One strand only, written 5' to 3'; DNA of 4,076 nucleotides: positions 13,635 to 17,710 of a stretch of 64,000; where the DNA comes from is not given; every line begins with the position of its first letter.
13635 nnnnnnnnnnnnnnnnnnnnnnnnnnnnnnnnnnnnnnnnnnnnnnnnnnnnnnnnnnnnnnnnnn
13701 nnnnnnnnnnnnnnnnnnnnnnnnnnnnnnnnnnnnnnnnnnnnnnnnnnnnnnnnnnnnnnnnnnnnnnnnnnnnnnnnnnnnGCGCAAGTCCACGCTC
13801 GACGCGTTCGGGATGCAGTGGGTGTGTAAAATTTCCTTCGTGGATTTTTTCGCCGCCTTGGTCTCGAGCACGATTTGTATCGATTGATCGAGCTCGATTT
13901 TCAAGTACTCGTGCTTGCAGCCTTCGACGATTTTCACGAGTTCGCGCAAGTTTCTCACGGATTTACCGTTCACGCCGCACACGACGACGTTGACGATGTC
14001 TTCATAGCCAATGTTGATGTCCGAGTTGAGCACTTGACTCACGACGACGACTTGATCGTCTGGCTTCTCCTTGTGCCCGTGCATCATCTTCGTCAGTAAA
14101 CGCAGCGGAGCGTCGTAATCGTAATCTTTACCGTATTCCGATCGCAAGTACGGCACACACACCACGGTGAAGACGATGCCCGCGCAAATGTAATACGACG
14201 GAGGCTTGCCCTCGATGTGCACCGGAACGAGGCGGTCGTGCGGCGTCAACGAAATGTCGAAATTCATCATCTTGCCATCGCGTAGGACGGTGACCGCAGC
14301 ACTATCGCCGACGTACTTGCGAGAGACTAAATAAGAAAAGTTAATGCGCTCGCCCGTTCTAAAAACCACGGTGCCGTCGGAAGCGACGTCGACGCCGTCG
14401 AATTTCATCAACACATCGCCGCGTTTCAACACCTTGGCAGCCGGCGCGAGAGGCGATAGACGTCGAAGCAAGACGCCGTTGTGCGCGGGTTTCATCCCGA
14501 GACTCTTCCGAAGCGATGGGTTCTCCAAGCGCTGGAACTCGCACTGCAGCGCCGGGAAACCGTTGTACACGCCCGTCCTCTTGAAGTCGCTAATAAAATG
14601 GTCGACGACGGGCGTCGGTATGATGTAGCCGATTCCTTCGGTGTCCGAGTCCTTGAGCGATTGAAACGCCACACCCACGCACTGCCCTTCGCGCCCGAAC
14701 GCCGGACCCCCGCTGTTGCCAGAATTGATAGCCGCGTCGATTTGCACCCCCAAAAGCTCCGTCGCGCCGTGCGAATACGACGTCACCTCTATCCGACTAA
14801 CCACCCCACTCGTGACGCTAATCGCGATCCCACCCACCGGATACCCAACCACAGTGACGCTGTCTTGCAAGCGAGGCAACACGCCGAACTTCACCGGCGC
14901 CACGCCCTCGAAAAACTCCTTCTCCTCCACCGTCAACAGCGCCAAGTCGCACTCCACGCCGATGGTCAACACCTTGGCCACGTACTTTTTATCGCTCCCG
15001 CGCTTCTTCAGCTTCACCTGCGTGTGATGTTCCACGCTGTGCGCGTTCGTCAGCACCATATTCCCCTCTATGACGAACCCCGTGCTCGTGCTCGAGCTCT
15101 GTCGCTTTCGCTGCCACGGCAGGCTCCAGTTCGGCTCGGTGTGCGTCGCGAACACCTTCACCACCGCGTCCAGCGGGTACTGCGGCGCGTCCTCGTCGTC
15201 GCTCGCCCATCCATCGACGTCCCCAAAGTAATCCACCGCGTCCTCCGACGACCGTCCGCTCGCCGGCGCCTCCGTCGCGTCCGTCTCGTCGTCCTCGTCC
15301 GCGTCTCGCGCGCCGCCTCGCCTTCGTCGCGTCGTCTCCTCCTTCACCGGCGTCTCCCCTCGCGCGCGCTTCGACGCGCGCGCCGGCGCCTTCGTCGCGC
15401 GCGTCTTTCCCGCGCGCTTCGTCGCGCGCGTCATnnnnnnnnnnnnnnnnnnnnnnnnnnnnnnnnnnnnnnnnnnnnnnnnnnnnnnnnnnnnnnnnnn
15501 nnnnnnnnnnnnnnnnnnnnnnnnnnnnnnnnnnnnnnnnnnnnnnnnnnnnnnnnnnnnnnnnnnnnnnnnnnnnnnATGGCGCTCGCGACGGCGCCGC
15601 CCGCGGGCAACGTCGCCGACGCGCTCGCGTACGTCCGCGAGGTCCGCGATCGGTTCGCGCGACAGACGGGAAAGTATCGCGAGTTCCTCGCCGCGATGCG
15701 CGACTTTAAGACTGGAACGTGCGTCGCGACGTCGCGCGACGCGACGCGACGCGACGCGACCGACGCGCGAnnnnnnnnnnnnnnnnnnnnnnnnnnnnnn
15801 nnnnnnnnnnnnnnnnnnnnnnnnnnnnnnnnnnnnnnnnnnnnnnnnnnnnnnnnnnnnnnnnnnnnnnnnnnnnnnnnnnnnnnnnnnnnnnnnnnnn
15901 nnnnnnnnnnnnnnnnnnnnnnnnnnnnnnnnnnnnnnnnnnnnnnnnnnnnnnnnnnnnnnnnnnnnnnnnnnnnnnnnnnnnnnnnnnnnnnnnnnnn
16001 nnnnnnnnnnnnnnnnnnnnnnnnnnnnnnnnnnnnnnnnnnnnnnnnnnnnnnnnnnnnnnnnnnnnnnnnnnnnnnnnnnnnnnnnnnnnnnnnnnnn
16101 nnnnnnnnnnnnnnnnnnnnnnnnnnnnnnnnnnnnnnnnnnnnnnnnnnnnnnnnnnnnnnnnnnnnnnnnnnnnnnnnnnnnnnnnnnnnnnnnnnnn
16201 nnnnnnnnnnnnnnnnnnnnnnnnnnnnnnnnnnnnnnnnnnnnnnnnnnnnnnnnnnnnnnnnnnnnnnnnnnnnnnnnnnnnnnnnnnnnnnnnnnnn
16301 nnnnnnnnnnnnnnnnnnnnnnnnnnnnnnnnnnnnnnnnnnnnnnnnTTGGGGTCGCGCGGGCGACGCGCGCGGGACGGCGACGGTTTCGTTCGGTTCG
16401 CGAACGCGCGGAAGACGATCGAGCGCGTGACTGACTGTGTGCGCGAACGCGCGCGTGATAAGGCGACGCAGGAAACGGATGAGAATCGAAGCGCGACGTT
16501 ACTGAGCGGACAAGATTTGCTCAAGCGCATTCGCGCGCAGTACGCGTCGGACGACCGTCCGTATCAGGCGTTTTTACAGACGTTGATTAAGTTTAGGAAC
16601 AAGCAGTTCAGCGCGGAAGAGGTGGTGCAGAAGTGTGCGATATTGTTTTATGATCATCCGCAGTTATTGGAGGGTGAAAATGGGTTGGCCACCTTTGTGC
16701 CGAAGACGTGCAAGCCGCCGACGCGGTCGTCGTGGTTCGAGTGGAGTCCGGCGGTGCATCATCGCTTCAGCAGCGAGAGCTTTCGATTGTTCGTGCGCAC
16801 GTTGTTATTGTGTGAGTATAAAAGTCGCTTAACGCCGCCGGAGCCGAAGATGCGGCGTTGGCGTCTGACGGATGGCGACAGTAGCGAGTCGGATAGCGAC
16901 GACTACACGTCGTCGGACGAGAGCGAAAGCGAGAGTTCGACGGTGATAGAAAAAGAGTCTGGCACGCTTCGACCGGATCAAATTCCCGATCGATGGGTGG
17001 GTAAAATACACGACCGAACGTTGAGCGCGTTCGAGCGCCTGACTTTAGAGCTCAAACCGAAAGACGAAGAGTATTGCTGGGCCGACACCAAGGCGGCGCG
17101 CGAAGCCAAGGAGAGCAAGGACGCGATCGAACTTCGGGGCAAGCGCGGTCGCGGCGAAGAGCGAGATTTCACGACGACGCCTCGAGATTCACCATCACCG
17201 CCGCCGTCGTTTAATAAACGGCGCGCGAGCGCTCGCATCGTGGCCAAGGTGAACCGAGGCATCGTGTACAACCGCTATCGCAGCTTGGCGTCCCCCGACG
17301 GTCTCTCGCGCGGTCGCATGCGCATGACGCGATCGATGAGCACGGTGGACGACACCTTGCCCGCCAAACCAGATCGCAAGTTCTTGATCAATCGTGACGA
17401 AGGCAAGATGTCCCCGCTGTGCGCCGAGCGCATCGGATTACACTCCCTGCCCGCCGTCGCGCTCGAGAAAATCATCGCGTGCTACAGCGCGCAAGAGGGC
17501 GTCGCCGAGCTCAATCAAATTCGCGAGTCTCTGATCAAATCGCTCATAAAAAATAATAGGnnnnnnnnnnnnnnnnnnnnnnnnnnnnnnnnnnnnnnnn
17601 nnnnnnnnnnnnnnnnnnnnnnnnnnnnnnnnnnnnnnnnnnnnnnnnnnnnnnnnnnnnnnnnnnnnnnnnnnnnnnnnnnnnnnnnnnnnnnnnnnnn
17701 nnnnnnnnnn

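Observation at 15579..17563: A Sin3-type PAH domain split by a 100-nt intron, and two consecutive short PAH-only ORFs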

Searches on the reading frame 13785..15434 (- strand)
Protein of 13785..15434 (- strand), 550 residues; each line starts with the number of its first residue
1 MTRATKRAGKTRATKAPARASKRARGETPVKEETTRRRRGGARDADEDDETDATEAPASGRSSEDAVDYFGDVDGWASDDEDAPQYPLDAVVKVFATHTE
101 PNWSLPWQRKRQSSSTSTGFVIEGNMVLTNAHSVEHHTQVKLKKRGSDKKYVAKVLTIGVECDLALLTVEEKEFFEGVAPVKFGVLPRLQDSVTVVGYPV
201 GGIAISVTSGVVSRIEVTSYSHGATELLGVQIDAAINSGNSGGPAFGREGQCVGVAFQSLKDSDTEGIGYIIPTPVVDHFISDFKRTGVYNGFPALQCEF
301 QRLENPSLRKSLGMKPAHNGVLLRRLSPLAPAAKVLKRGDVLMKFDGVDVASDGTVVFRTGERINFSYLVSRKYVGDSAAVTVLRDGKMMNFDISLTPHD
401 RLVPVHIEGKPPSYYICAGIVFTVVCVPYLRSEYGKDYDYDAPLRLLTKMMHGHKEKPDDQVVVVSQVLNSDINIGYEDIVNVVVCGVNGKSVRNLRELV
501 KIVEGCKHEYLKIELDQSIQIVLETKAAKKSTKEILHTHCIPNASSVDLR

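Call 72: search_protein_families(library=pfam, max_evalue=0.1, proteins=[window:13785-15434:-])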
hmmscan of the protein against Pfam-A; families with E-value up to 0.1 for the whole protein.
seq(550 aa): 6 families
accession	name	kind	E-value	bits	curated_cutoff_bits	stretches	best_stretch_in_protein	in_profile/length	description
PF17815.7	PDZ_3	-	1e-47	162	22.8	1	403-548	1-145/145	PDZ domain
PF13365.12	Trypsin_2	-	2.5e-20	74.1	27.6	1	118-255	2-144/144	Trypsin-like peptidase domain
PF00089.32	Trypsin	-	1e-18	68.5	20.6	1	101-277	8-216/220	Trypsin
PF13180.12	PDZ_2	-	1.6e-07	31.9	27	1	314-396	7-80/80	PDZ domain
PF17820.7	PDZ_6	-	0.0076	16.4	27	0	331-353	10-32/54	PDZ domain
PF00595.29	PDZ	-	0.025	15.4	23.2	0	312-351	12-58/81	PDZ domain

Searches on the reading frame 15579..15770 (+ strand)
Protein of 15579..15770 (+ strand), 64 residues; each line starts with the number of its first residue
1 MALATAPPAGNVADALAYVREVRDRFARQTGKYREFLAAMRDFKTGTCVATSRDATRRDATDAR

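Call 5: search_protein_families(library=pfam, max_evalue=1, proteins=[window:15579-15770:+])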
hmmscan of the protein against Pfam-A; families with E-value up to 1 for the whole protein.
seq(64 aa): 1 family
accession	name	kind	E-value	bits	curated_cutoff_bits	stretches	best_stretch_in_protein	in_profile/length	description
PF02671.26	PAH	-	0.031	14.4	21.3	1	32-46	2-16/45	Paired amphipathic helix repeat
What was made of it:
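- Checked: Pfam PF02671 (PAH) scores (call 5):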

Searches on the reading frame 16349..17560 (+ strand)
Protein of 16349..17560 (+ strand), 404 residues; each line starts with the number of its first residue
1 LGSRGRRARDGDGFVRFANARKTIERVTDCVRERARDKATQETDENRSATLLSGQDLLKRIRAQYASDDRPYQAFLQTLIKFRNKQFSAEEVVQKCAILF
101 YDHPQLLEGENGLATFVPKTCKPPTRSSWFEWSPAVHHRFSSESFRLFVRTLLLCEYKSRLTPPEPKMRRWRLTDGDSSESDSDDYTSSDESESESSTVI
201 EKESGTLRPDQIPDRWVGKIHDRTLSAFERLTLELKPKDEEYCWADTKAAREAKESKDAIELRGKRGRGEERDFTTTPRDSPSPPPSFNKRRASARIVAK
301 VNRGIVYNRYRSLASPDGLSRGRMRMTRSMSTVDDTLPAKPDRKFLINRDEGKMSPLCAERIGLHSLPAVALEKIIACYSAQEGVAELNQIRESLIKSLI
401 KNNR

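Call 5: search_protein_families(library=pfam, max_evalue=1, proteins=[window:16349-17560:+])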
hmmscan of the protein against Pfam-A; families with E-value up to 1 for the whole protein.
seq(404 aa): 3 families
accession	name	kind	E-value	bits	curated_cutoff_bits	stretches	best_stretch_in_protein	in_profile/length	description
PF02671.26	PAH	-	8e-09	35.5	21.3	1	72-109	3-40/45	Paired amphipathic helix repeat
PF23202.1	PAH_ZNF598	-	0.00022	21.9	25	1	55-101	5-51/83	ZNF598 PAH domain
PF16487.10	ArgoMid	-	0.21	12.3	27.5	1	82-117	9-43/83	Mid domain of argonaute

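Call 32: search_protein_representatives(alignment_id=A1)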
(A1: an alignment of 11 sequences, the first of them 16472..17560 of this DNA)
Query: 11 sequences, 365 profile positions. Proteins with E-value up to 0.001 (for the whole library): 187; up to 1e-10: 23; up to 1e-30: 8. The best 150 are listed.
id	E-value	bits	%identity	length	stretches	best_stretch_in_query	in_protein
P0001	2.1e-223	757.2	-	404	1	1-364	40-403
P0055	2.5e-97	342.3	-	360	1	19-363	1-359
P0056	8.5e-77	274.8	-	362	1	52-363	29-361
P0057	9.8e-61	221.9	-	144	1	2-113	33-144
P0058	9.2e-55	202.3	-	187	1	40-220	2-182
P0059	1.1e-37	146.1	-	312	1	113-332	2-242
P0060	8.6e-36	139.9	-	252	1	54-219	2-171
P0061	2.6e-32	128.5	-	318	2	52-115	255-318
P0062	2.2e-29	118.8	-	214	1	170-363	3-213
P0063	2.9e-27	111.8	-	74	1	295-364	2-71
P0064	3.3e-26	108.3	-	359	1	52-137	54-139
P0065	1.6e-23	99.5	-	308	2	52-137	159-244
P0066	7.1e-22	94.1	-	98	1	1-60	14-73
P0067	1.1e-21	93.5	-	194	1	139-279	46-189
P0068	1.4e-17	80.0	-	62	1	315-360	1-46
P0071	8.2e-14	67.6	-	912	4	8-68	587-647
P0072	9.5e-13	64.1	-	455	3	7-82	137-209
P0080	1.9e-09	53.2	-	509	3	14-70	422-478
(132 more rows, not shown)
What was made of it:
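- Closest known: Sin3 corepressor scaffolds. Different: The C-terminal 280 residues are unrelated to Sin3 (call 32).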

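Call 34: list_cluster_members(proteins=[P0055, P0056, P0059, P0061, P0064, P0065, P0072, P0071, P0080, P0058])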
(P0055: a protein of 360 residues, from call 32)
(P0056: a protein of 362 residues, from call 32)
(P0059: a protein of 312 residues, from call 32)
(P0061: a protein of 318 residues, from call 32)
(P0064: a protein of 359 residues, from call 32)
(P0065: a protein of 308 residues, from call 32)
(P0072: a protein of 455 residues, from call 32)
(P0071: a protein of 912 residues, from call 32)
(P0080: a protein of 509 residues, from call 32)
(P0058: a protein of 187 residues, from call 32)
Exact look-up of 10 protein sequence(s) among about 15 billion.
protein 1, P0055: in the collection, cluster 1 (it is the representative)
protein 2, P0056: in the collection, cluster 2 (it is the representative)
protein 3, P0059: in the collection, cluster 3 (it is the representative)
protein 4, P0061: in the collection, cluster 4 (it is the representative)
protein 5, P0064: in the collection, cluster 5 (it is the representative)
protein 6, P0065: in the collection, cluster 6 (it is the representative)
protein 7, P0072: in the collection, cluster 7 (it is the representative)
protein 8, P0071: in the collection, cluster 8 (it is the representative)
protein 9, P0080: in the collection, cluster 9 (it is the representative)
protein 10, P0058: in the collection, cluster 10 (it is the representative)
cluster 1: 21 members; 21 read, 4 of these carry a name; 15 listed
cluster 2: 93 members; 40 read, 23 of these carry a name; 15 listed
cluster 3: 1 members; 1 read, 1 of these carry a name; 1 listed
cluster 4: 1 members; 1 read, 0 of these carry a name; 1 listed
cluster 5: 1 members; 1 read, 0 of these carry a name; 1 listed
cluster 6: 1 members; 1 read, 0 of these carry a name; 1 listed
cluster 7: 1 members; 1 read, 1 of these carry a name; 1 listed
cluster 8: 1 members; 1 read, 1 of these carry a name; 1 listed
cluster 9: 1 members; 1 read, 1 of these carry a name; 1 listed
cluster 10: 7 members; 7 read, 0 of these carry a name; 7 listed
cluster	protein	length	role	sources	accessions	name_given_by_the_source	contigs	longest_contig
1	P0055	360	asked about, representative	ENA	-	-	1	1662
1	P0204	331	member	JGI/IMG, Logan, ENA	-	hypothetical protein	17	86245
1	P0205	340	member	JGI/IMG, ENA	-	hypothetical protein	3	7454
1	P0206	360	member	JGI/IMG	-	hypothetical protein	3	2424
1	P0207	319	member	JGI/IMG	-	hypothetical protein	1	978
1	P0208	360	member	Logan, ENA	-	-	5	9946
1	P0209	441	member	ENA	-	-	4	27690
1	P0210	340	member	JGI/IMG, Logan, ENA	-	-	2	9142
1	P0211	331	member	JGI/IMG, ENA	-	-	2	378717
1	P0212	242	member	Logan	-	-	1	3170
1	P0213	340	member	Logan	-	-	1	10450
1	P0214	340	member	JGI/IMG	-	-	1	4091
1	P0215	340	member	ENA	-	-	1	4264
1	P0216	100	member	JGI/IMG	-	-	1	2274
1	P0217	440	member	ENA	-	-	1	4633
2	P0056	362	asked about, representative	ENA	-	-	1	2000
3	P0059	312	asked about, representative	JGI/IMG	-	hypothetical protein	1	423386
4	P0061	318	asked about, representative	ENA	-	-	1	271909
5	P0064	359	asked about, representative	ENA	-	-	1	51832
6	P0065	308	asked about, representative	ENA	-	-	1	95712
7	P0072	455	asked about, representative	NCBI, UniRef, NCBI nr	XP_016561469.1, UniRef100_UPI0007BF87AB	paired amphipathic helix protein Sin3-like 2 isoform X3 [Capsicum annuum] | paired amphipathic helix protein Sin3-like 2 isoform X3 n=1 Tax=Capsicum annuum ...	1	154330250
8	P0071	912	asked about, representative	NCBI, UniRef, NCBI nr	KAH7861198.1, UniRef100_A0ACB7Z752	hypothetical protein Vadar_022934 [Vaccinium darrowii] | Uncharacterized protein n=1 Tax=Vaccinium darrowii TaxID=229202 RepID=A0ACB7Z752_9ERIC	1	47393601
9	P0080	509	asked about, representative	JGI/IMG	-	paired amphipathic helix protein Sin3a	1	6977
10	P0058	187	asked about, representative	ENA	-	-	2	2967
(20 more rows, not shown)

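Call 38: find_encoding_contigs(protein=P0209, flank=3000, max_places=1)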
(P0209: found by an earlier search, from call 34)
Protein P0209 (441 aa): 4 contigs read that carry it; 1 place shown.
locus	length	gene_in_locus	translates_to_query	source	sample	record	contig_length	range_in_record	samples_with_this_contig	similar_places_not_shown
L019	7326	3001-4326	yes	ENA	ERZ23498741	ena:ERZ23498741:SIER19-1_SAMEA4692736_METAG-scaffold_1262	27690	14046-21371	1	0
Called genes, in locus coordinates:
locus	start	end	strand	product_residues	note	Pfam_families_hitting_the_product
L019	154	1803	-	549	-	PF00089:Trypsin, PF13365:Trypsin_2, PF13180:PDZ_2 (weak), PF17815:PDZ_3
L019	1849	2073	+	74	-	-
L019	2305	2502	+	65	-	-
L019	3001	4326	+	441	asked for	-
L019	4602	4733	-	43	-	-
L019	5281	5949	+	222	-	PF00025:Arf, PF03193:RsgA_GTPase (faint), PF00009:GTP_EFTU (faint), PF00071:Ras, PF01926:MMR_HSR1 (weak), PF04670:Gtr1_RagA (weak), PF08477:Roc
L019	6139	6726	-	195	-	PF00213:OSCP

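Call 39: find_encoding_contigs(protein=P0061, flank=3500, max_places=1)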
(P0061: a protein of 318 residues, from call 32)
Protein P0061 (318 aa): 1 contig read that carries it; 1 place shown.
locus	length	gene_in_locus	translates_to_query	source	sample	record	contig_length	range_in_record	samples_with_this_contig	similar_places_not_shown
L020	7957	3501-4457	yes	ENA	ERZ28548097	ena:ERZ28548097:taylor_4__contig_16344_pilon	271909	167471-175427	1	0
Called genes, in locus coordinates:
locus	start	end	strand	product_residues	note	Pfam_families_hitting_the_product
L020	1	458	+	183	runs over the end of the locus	-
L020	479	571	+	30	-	-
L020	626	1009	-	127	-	-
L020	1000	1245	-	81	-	-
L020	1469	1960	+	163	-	-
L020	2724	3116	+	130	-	PF02671:PAH (faint)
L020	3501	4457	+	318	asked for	-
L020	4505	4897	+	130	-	-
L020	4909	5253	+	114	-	-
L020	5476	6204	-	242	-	PF01733:Nucleoside_tran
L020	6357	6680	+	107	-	-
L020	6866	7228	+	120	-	-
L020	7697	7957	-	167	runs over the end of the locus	-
